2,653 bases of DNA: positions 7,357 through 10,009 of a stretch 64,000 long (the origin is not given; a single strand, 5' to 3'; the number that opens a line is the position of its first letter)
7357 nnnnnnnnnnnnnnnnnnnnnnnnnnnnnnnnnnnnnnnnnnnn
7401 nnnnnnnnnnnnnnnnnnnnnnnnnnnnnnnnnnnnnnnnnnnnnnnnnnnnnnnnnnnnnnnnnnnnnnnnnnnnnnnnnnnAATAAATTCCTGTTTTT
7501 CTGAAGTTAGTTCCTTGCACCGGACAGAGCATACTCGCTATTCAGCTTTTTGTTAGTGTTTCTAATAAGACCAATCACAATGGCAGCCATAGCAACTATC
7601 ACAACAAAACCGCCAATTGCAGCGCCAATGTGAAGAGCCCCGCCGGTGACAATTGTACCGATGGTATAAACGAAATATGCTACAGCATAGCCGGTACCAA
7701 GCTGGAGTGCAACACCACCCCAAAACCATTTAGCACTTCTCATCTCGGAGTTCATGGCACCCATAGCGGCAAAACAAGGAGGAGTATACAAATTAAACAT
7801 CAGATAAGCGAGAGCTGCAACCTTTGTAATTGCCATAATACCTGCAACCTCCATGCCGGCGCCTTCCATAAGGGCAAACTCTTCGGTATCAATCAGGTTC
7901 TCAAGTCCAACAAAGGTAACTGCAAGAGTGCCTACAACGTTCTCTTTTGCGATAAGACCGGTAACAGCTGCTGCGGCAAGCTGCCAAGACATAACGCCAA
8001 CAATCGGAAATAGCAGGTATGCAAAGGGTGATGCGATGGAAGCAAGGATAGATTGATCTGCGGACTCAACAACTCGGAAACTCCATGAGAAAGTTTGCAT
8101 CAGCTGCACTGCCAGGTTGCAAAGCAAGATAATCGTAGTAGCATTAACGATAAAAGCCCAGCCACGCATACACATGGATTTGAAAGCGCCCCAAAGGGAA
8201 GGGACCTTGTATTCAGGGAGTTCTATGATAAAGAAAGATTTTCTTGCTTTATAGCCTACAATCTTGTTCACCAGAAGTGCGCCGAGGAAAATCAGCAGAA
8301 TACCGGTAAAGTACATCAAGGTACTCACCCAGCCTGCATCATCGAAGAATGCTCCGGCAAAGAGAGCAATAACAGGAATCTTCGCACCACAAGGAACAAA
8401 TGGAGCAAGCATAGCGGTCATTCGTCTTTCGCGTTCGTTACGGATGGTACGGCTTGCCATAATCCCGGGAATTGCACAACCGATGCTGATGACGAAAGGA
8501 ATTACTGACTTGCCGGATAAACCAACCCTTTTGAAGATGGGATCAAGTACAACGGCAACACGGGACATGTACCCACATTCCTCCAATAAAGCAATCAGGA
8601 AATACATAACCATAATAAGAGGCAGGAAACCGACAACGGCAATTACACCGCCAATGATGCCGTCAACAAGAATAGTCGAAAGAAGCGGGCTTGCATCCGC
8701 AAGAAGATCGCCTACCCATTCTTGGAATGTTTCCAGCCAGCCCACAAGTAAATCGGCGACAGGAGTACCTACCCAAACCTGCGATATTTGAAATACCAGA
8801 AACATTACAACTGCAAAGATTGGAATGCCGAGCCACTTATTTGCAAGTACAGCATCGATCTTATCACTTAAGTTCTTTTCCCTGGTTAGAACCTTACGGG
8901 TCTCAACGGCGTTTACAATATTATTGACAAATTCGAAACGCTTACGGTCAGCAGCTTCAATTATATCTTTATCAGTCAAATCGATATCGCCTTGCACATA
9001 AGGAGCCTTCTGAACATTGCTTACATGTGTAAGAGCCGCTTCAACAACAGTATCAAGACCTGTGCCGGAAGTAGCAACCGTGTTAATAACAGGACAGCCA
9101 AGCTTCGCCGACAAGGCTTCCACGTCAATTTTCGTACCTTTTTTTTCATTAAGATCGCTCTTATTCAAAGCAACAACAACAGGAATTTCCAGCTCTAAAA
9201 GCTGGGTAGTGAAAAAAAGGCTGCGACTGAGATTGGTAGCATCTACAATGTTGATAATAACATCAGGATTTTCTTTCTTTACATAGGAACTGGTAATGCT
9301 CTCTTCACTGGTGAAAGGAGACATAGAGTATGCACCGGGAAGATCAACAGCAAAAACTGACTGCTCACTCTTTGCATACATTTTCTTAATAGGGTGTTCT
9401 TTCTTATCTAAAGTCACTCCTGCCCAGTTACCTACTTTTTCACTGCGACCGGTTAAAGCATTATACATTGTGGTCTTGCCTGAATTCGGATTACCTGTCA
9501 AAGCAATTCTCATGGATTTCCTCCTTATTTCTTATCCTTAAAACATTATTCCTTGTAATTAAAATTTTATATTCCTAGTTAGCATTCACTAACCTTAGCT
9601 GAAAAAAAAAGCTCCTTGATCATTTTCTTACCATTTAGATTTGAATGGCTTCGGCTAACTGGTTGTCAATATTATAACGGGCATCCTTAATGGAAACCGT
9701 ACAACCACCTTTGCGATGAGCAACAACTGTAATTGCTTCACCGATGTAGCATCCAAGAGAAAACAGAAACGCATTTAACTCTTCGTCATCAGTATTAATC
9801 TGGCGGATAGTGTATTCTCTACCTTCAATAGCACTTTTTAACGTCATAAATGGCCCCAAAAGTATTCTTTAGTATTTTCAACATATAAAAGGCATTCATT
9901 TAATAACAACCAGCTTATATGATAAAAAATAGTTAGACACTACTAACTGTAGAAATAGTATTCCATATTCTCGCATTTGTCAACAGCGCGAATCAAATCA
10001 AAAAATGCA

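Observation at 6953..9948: Shared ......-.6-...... palindrome in front of the metal ABC operon, feoB and feoA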

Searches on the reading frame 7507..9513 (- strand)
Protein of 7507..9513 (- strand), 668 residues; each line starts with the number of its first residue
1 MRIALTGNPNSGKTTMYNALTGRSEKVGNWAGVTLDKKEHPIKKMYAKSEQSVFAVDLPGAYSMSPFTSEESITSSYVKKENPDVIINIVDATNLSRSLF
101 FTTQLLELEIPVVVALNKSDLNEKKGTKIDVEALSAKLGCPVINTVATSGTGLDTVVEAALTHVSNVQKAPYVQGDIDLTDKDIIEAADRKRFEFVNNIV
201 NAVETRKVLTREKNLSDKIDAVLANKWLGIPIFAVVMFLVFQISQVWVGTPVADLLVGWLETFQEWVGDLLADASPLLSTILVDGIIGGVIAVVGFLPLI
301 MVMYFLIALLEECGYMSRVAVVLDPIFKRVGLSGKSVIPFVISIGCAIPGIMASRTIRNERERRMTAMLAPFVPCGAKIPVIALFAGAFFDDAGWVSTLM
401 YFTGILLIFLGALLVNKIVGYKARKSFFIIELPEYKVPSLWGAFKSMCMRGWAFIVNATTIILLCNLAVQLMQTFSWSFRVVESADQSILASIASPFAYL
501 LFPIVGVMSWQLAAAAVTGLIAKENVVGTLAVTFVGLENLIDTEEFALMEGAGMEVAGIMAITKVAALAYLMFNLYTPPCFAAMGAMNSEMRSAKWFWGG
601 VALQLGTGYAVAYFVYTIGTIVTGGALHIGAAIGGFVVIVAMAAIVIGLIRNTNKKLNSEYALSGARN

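Call 4: search_protein_families(library=pfam, proteins=[window:7507-9513:-])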
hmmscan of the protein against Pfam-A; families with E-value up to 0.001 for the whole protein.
window:7507-9513:- (668 aa): 8 families
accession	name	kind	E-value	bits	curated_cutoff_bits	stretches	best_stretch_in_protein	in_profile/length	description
PF02421.24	FeoB_N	-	3.6e-56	189.4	27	1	2-159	2-155/156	Ferrous iron transport protein B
PF07670.19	Gate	-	6.5e-25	88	29.6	2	294-389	2-104/104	Nucleoside recognition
PF01926.29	MMR_HSR1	-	2.5e-17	63.5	21.9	1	2-118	1-113/113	50S ribosome-binding GTPase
PF07664.17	FeoB_C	-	1.7e-12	47.3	26.6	1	399-450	3-54/54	Ferrous iron transport protein B C terminus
PF00009.33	GTP_EFTU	-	2.2e-05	24.5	26.5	1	3-164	6-186/188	Elongation factor Tu GTP binding domain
PF03029.23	ATP_bind_1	-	8.6e-05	22.9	27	0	46-127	86-172/240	Conserved hypothetical ATP binding protein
PF00350.29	Dynamin_N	-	0.00068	20.1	27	0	43-107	93-156/168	Dynamin family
PF09439.16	SRPRB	-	0.00087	19.2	25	0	3-136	6-136/178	Signal recognition particle receptor beta subunit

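Call 11: find_related_loci(query=window:7507-9513:-, collection=genome_contigs, flank=10000)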
Query window:7507-9513:- (668 aa) in genome_contigs; peptide patterns used: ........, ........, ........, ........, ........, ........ (x = any residue, [..] = any of these).
522 stretches matched a pattern; 412 encode a relative of the query (tblastn E <= 1e-3); the best 80 are kept; 80 distinct loci.
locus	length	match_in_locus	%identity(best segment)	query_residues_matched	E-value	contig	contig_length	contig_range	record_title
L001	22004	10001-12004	95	1-668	0e+0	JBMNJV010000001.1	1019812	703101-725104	MAG: Saccharofermentanales bacterium isolate SBF912LR0HQ0039 contig_43135, whole genome shotgun sequence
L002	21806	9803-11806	93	1-668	0e+0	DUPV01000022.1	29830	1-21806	MAG TPA_asm: Clostridiaceae bacterium isolate AS08sgBPME_347 93059_AS08, whole genome shotgun sequence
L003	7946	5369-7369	86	1-668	0e+0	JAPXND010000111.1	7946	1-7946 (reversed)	MAG: Armatimonadota bacterium isolate binned_ad_5.80 NODE_9757_length_7946_cov_1.492902, whole genome shotgun sequence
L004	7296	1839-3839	85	1-668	0e+0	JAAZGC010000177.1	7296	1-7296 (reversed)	MAG: Clostridiales bacterium isolate AS10tlH2TH_327 111852_AS10, whole genome shotgun sequence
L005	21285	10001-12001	85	1-668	0e+0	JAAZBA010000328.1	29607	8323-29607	MAG: Clostridiales bacterium isolate AS06rmzACSIP_504 601020_AS06, whole genome shotgun sequence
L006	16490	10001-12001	84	1-668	0e+0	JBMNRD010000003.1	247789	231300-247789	MAG: Lachnospiraceae bacterium isolate SBF912SR4HQ0020 scaffold_52_c1, whole genome shotgun sequence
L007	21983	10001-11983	85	1-662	0e+0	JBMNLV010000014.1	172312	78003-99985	MAG: Christensenellales bacterium isolate SBF912LR0HQ0087 contig_60880, whole genome shotgun sequence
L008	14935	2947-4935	84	1-664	0e+0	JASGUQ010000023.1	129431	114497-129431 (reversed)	MAG: Bacillota bacterium isolate MAG77_KBP c_000000043026, whole genome shotgun sequence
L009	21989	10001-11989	84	1-664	0e+0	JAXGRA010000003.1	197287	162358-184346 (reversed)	MAG: Christensenellales bacterium isolate AnMBR.bin339 bin339_3, whole genome shotgun sequence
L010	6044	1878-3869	83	1-664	0e+0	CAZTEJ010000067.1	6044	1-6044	MAG TPA_asm: uncultured Clostridium sp. isolate SRP225648_co1_382 genome assembly, contig: NODE_33558_length_6044_cov_13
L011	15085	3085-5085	83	1-668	0e+0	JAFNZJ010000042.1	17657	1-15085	MAG: Clostridia bacterium isolate RGIG261 Dairy_cattle_Cecum.Co__c1482025, whole genome shotgun sequence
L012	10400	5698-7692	83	1-666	0e+0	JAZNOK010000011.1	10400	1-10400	MAG: Eubacteriales bacterium isolate T1900044652_TS20190118.MAGScoT_cleanbin_000049 SGB_1438_k141_2836371, whole genome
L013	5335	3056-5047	83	1-664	0e+0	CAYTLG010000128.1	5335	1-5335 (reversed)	MAG TPA_asm: uncultured Ruminococcus sp. isolate SRP350583_co2_567 genome assembly, contig: NODE_23252_length_5335_cov_8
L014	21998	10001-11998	81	1-666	0e+0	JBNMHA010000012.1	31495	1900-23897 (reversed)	MAG: Spirochaetales bacterium isolate CM_BacRGI584.134 k141_475183_length_31495_cov_13.9941, whole genome shotgun sequen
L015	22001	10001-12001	83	1-668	0e+0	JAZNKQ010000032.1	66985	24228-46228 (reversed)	MAG: Lachnospiraceae bacterium isolate T1900044674_TS20190140.MAGScoT_cleanbin_000020 SGB_1622_k141_3057650, whole genom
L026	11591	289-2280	83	1-664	0e+0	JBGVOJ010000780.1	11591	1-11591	MAG: Eubacteriales bacterium isolate fecal_MAG_213 fecal_MAG_213_contig_0780, whole genome shotgun sequence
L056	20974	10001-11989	80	1-664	0e+0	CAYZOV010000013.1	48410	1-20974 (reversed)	MAG TPA_asm: uncultured Ruminococcus sp. isolate SRP225648_co1_196 genome assembly, contig: NODE_1263_length_48410_cov_3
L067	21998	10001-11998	77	1-667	0e+0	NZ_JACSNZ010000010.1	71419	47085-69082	Pseudoflavonifractor capillosus strain An386a An386a_contig-110_9, whole genome shotgun sequence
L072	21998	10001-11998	77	1-667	0e+0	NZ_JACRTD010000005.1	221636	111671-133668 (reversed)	Youxingia wuxianensis strain NSJ-64 D7.49_ctg05, whole genome shotgun sequence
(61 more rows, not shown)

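Call 59: search_protein_families(library=pfam, proteins=[L002:16089-18200:+, L072:17283-18275:+, L067:2943-4694:+, L001:4486-5214:+, L056:6180-6905:+, L026:5430-7169:+])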
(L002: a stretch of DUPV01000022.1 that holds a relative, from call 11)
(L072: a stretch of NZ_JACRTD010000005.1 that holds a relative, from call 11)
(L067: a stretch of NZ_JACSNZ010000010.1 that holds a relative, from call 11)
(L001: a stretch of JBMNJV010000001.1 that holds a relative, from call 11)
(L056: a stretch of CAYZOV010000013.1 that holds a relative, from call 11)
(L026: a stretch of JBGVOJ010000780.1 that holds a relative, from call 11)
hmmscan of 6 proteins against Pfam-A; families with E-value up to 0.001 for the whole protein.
L002:16089-18200:+ (703 aa): 3 families
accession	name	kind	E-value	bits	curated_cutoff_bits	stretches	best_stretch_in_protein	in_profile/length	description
PF00122.25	E1-E2_ATPase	-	9.4e-38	130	28.1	1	122-302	3-181/181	E1-E2 ATPase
PF00702.32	Hydrolase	-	1.5e-31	110.7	26.4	1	318-535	1-190/191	haloacid dehalogenase-like hydrolase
PF08282.18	Hydrolase_3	-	1.2e-08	35.5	20.9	1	507-560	194-247/255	haloacid dehalogenase-like hydrolase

L072:17283-18275:+ (330 aa): 1 family
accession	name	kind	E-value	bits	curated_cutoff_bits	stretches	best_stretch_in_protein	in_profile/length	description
PF01032.23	FecCD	-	1.4e-57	195.5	26.5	1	4-297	8-309/311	FecCD transport family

L067:2943-4694:+ (583 aa): 5 families
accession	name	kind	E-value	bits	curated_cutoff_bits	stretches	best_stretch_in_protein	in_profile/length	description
PF00005.33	ABC_tran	-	2.9e-32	112.6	25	1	347-496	1-137/137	ABC transporter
PF00664.28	ABC_membrane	-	3.7e-23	83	28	1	20-281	6-266/274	ABC transporter transmembrane region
PF02463.25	SMC_N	-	8e-10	38.9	40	1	358-538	25-211/220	RecF/RecN/SMC N terminal domain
PF13481.12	AAA_25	-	7.2e-05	22.9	27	0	354-391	30-65/195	AAA domain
PF13401.12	AAA_22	-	0.00021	22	27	0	358-406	6-33/130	AAA domain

L001:4486-5214:+ (242 aa): 1 family
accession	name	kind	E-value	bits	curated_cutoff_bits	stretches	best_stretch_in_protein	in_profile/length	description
PF09223.17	ZinT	-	5.4e-11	43.1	27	1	59-225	13-181/181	ZinT (YodA) periplasmic lipocalin-like zinc-recruitment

L056:6180-6905:+ (241 aa): 8 families
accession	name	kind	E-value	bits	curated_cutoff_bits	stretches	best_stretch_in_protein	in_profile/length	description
PF00005.33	ABC_tran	-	8.5e-40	137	25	1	31-174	1-136/137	ABC transporter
PF03193.22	RsgA_GTPase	-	7.9e-07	29.5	30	1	19-65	85-130/174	RsgA GTPase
PF02463.25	SMC_N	-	7.8e-06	25.9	40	0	139-221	135-213/220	RecF/RecN/SMC N terminal domain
PF09818.15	ABC_ATPase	-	5.6e-05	22.7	23.2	0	40-94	79-128/283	P-loop domain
PF20720.3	nSTAND3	-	0.0002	21.6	27.2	1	28-61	4-37/155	Novel STAND NTPase 3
PF13304.12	AAA_21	-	0.00045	20.8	27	0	43-80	1-46/304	AAA domain, putative AbiEii toxin, Type IV TA system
PF13555.12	AAA_29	-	0.00064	19.9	27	0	32-58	13-39/61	P-loop containing region of AAA domain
PF13476.12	AAA_23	-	0.00079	20.5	27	0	33-61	12-39/201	AAA domain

L026:5430-7169:+ (579 aa): 5 families
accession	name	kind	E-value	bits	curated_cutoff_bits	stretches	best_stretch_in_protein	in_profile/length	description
PF00005.33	ABC_tran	-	1.5e-27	97.3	25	1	349-497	1-137/137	ABC transporter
PF00664.28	ABC_membrane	-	5.9e-24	85.6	28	1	59-272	45-253/274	ABC transporter transmembrane region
PF02463.25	SMC_N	-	5.1e-10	39.6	40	1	425-544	109-216/220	RecF/RecN/SMC N terminal domain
PF03193.22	RsgA_GTPase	-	0.00053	20.3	30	0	346-388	94-135/174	RsgA GTPase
PF13476.12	AAA_23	-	0.00057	21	27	0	350-473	11-142/201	AAA domain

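Call 60: search_protein_families(library=ncbifam, proteins=[window:7507-9513:-])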
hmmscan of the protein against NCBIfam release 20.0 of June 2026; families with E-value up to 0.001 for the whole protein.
window:7507-9513:- (668 aa): 19 families
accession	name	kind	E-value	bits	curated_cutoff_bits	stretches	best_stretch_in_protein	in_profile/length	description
TIGR00437.1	feoB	equivalog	1.9e-133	446.3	315.65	2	200-590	229-594/594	ferrous iron transport protein B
NF007105.0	PRK09554.1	equivalog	1.2e-119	400.7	683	3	186-546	243-602/772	Fe(2+) transporter permease subunit FeoB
TIGR03594.1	GTPase_EngA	equivalog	1.5e-12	47.2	306.7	1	2-169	2-165/432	ribosome biogenesis GTPase Der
NF000908.1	PRK00089.1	equivalog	2.5e-10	40.1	237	1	3-168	6-171/291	GTPase Era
TIGR03918.1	GTP_HydF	equivalog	1e-09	37.8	325.55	1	2-177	9-180/392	[FeFe] hydrogenase H-cluster maturation GTPase HydF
TIGR03596.1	GTPase_YlqF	equivalog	3.6e-08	33.1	208.2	1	2-42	120-161/276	ribosome biogenesis GTPase YlqF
TIGR00231.1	small_GTP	domain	1e-07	31.9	42.5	1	1-158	4-160/164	GTP-binding protein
NF007171.0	PRK09602.1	subfamily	2.4e-07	30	387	0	1-37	3-39/397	YchF-related putative GTPase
TIGR00436.1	era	equivalog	5.1e-07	29.3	116.25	1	2-157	2-156/270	GTPase Era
NF003255.0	PRK04213.1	equivalog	1.1e-06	28.1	164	1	2-125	11-146/204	GTP-binding protein EngB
TIGR03156.1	GTP_HflX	equivalog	2.6e-06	26.6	216.75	1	2-158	191-345/351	GTPase HflX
NF002828.0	PRK03003.1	equivalog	4.9e-06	25.4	631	1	3-169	43-205/477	ribosome biogenesis GTPase Der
NF003661.0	PRK05291.1-3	equivalog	9.5e-06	25.2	380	1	1-160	217-366/448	tRNA uridine-5-carboxymethylaminomethyl(34) synthesis GTPase MnmE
TIGR02729.1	Obg_CgtA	equivalog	7.2e-05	22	280.25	1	3-163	160-327/329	Obg family GTPase CgtA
NF007071.0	PRK09518.1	equivalog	8.6e-05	21.2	953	1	3-169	274-436/706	bifunctional cytidylate kinase/GTPase Der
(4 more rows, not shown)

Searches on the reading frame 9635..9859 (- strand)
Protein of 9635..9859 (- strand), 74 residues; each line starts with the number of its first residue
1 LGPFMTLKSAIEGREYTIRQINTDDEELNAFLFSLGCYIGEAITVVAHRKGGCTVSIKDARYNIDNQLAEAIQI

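Call 4: search_protein_families(library=pfam, proteins=[window:9635-9859:-])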
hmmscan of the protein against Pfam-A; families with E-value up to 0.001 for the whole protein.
window:9635-9859:- (74 aa): 1 family
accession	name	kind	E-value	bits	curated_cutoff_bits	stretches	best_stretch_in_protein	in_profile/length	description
PF04023.20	FeoA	-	2.6e-12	47.1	23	1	5-74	1-72/74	FeoA domain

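Call 60: search_protein_families(library=ncbifam, proteins=[window:9635-9859:-])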
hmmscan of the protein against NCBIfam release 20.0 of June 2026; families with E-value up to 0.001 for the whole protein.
window:9635-9859:- (74 aa): 0 families
